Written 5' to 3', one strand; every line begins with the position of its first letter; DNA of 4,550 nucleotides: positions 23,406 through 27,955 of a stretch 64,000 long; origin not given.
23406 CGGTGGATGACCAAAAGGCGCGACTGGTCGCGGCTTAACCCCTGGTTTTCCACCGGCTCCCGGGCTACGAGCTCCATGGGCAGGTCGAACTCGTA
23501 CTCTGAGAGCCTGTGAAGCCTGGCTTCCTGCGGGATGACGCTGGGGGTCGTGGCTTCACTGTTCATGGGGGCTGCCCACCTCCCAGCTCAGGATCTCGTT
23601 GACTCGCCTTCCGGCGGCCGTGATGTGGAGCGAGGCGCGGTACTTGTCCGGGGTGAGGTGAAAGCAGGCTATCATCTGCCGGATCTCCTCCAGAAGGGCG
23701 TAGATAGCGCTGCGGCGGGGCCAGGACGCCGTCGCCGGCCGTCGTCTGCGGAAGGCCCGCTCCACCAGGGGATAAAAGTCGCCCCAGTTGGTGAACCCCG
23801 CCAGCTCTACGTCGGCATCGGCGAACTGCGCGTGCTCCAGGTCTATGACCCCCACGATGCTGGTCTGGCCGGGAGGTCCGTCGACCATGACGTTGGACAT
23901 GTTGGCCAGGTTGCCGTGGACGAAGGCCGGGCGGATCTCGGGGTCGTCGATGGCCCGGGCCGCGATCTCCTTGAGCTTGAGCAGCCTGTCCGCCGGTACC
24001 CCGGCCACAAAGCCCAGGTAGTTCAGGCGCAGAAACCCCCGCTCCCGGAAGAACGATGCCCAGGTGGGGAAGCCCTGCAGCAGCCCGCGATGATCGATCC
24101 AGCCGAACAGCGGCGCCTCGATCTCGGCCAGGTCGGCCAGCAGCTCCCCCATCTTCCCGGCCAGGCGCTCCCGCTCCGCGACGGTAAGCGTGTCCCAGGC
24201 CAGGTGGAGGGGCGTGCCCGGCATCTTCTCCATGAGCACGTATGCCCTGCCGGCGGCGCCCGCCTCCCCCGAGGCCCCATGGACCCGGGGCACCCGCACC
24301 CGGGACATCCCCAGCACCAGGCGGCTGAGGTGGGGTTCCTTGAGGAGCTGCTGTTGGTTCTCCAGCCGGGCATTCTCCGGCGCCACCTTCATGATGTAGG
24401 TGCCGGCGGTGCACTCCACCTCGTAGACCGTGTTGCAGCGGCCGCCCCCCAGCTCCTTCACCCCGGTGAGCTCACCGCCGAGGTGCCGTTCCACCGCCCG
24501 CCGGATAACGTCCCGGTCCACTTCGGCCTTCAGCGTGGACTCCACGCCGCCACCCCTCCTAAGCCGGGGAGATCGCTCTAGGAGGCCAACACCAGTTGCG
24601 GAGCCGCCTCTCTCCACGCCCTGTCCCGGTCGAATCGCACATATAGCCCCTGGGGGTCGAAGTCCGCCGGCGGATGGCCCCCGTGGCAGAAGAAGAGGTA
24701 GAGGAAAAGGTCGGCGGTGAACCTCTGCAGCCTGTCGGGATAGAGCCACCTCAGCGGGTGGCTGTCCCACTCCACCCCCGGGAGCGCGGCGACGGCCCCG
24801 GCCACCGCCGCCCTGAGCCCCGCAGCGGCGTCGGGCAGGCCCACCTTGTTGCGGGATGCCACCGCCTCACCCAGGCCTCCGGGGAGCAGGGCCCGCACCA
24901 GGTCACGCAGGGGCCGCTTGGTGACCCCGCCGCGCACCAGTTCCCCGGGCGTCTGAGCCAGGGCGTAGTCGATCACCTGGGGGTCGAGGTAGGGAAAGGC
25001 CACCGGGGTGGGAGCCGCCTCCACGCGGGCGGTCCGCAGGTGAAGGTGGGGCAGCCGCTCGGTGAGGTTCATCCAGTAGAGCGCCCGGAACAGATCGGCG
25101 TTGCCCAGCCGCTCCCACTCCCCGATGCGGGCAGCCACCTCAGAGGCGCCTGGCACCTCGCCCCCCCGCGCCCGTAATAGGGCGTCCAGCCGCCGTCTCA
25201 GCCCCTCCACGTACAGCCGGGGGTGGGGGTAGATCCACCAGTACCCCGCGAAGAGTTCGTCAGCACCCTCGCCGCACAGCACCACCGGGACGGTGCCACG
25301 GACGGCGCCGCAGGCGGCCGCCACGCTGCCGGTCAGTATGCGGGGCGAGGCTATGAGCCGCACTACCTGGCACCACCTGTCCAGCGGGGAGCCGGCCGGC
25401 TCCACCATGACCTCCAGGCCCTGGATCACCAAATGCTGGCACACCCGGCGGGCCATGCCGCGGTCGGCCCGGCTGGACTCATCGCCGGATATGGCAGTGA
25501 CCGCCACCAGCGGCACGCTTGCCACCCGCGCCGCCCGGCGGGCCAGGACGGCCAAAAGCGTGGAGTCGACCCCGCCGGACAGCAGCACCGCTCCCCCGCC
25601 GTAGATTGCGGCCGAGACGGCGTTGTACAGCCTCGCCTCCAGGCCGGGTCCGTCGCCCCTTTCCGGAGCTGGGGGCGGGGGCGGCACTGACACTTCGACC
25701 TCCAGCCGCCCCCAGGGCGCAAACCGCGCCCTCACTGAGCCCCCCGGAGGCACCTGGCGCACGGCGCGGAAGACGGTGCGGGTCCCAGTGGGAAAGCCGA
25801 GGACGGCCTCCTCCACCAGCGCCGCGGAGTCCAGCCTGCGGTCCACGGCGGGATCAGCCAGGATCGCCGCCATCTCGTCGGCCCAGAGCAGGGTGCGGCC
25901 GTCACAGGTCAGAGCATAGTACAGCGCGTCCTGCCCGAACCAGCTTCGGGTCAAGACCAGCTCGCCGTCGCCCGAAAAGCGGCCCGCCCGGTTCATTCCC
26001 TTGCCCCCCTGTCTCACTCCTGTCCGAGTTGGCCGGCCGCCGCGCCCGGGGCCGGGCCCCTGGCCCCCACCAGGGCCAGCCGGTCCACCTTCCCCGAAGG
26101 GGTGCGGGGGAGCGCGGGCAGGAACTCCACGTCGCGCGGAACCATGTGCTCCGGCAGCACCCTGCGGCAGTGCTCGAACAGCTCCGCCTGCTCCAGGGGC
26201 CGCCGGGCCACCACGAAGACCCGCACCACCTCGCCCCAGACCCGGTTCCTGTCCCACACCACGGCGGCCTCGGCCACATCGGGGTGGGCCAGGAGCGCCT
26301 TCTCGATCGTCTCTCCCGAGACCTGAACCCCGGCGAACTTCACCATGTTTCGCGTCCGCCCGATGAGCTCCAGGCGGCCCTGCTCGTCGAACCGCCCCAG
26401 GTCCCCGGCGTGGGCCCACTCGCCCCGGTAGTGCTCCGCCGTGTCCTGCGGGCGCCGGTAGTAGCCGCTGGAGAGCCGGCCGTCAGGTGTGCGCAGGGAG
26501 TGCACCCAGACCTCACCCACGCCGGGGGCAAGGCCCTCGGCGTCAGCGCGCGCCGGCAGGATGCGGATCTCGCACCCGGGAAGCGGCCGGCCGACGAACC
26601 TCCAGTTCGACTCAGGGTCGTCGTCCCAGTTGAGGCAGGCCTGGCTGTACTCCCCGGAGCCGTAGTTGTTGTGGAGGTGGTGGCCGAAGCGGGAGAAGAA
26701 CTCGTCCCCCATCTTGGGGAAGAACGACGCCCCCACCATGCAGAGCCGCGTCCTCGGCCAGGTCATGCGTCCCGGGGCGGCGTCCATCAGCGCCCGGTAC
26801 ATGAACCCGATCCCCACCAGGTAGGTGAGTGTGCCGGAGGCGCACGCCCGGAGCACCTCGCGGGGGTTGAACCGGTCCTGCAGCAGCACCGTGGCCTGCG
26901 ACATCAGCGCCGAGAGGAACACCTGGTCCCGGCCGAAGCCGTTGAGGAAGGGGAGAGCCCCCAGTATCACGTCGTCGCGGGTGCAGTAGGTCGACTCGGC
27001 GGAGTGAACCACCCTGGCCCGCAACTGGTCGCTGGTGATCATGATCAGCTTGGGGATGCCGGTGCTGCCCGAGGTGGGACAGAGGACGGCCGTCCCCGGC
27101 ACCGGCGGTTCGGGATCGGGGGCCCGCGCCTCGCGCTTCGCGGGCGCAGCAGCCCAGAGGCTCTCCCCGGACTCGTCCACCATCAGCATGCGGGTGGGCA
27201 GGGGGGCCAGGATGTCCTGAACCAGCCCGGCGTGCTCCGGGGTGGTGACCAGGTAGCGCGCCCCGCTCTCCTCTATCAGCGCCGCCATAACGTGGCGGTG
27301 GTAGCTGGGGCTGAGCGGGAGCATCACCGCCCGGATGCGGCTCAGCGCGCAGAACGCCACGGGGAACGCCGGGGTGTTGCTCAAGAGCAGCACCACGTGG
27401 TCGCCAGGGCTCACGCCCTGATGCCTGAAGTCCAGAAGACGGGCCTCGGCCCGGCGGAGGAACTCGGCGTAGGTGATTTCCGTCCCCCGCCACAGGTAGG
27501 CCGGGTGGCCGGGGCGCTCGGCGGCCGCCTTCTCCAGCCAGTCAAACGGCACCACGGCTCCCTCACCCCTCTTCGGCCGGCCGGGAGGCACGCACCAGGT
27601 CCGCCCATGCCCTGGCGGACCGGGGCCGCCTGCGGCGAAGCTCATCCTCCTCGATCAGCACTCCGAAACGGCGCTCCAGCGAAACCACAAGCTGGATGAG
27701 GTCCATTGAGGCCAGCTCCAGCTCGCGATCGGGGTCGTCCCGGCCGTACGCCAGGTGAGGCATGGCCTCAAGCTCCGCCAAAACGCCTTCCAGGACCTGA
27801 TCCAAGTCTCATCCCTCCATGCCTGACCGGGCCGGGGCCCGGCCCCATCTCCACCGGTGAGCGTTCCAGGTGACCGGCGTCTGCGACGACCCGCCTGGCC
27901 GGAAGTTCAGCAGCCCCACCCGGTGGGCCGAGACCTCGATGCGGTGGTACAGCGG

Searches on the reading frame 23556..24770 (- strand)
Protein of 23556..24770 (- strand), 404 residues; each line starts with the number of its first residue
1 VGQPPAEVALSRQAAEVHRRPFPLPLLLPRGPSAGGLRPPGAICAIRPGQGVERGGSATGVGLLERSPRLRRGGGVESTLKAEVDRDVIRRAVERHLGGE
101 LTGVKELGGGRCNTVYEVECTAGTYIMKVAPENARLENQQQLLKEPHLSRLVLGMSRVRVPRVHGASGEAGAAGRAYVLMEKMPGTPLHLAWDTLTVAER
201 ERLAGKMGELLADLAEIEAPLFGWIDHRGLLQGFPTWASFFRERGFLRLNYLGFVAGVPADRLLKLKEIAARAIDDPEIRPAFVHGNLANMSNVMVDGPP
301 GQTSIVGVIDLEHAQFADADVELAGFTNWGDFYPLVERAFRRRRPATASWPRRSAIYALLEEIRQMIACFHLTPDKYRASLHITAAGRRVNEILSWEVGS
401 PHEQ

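Call 10: search_protein_families(library=pfam, proteins=[window:23556-24770:-], max_evalue=0.01)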
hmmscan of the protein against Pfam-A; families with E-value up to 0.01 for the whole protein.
window:23556-24770:- (404 aa): 2 families
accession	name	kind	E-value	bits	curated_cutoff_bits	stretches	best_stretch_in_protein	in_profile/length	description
PF01636.29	APH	-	1.3e-21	77.9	23.2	1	104-330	2-214/239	Phosphotransferase enzyme family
PF03881.20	Fructosamin_kin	-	1.6e-08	34.6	22.4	1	96-360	12-261/288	Fructosamine kinase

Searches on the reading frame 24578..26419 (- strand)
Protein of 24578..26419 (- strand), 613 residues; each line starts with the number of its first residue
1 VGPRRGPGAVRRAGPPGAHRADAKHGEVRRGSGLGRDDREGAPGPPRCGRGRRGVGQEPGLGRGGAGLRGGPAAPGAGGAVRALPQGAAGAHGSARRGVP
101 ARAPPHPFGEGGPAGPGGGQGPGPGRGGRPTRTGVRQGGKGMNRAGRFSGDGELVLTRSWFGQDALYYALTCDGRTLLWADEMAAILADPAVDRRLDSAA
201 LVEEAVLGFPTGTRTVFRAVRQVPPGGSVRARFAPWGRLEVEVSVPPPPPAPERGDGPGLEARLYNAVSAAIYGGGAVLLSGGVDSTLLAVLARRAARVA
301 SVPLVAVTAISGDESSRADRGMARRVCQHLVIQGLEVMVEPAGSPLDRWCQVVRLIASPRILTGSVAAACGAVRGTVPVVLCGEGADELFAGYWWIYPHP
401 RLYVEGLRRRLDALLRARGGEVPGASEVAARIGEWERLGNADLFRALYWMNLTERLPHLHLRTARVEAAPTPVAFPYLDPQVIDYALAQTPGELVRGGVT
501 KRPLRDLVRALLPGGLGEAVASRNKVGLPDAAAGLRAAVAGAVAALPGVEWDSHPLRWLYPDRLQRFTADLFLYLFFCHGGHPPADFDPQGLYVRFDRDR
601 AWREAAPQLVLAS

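Call 8: search_protein_families(library=pfam, proteins=[window:24578-26419:-], max_evalue=0.01)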
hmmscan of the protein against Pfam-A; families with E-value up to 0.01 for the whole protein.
window:24578-26419:- (613 aa): 2 families
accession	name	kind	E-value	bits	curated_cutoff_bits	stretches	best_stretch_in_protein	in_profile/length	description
PF00733.27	Asn_synthase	-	7.7e-26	92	21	1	277-540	21-301/354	Asparagine synthase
PF02540.23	NAD_synthase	-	0.0013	18.4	21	1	278-342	23-84/242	NAD synthase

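Call 35: search_protein_families(library=ncbifam, proteins=[window:24578-26110:-], max_evalue=0.001)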
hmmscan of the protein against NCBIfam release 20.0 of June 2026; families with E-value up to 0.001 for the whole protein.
window:24578-26110:- (510 aa): 7 families
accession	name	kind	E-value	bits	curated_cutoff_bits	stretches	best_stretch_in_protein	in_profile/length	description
TIGR01536.1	asn_synth_AEB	equivalog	1.1e-24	87.3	267.1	1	48-423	133-515/517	asparagine synthase (glutamine-hydrolyzing)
TIGR03108.1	eps_aminotran_1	hypoth_equivalog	1.1e-16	60.6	816.9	1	50-292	134-376/628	XrtA/PEP-CTERM system amidotransferase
TIGR03104.1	trio_amidotrans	equivalog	1.6e-14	53.1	570.1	1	49-296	133-385/589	N-acetylglutaminylglutamine amidotransferase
NF033561.1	macrolact_Ik_Al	subfamily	2.4e-14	52.8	300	1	74-230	114-270/561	albusnodin/ikarugamycin family macrolactam cyclase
NF006949.0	PRK09431.1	equivalog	3.4e-08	32.5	499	1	174-311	231-381/554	asparagine synthase B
NF033535.1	lass_lactam_cya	exception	0.00026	19.7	525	0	51-125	135-207/668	lasso peptide isopeptide bond-forming cyclase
NF010587.0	PRK13980.1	equivalog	0.00085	18.6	255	0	160-238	21-96/267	NAD+ synthase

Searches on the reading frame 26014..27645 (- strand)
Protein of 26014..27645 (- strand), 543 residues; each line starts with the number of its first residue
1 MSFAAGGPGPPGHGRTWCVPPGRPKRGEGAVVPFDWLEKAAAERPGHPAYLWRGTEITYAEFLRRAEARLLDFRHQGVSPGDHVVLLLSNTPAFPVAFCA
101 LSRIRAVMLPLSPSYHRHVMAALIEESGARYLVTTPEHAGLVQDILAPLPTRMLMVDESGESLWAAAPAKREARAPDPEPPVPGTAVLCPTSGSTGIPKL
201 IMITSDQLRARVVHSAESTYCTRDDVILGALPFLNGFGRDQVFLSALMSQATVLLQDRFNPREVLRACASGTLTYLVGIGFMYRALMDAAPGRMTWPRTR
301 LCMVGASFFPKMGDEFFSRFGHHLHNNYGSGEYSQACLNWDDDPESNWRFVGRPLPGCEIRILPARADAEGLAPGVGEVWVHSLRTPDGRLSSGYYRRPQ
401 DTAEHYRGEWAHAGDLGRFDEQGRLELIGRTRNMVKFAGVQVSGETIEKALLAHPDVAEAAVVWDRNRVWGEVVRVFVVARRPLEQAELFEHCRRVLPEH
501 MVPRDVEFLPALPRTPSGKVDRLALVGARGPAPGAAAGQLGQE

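Call 8: search_protein_families(library=pfam, proteins=[window:26014-27645:-], max_evalue=0.01)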
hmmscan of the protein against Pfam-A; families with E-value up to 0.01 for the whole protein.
window:26014-27645:- (543 aa): 2 families
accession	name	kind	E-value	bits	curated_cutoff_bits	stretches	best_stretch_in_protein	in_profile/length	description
PF00501.34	AMP-binding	-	3.2e-52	178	29.9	1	37-383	1-376/384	AMP-binding enzyme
PF13193.12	AMP-binding_C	-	3.1e-20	73.3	24.5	1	447-519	2-76/76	AMP-binding enzyme C-terminal domain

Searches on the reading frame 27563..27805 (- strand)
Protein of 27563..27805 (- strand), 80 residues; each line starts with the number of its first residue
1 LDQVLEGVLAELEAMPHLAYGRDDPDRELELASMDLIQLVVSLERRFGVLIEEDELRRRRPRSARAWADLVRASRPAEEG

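Call 35: search_protein_families(library=ncbifam, proteins=[window:27563-27805:-], max_evalue=0.001)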
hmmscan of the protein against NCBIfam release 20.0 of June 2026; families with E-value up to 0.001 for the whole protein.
window:27563-27805:- (80 aa): 1 family
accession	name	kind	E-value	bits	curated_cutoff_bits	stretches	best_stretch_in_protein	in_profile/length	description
NF005480.0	PRK07081.1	equivalog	0.00035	20.4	72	1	27-75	29-77/83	acyl carrier protein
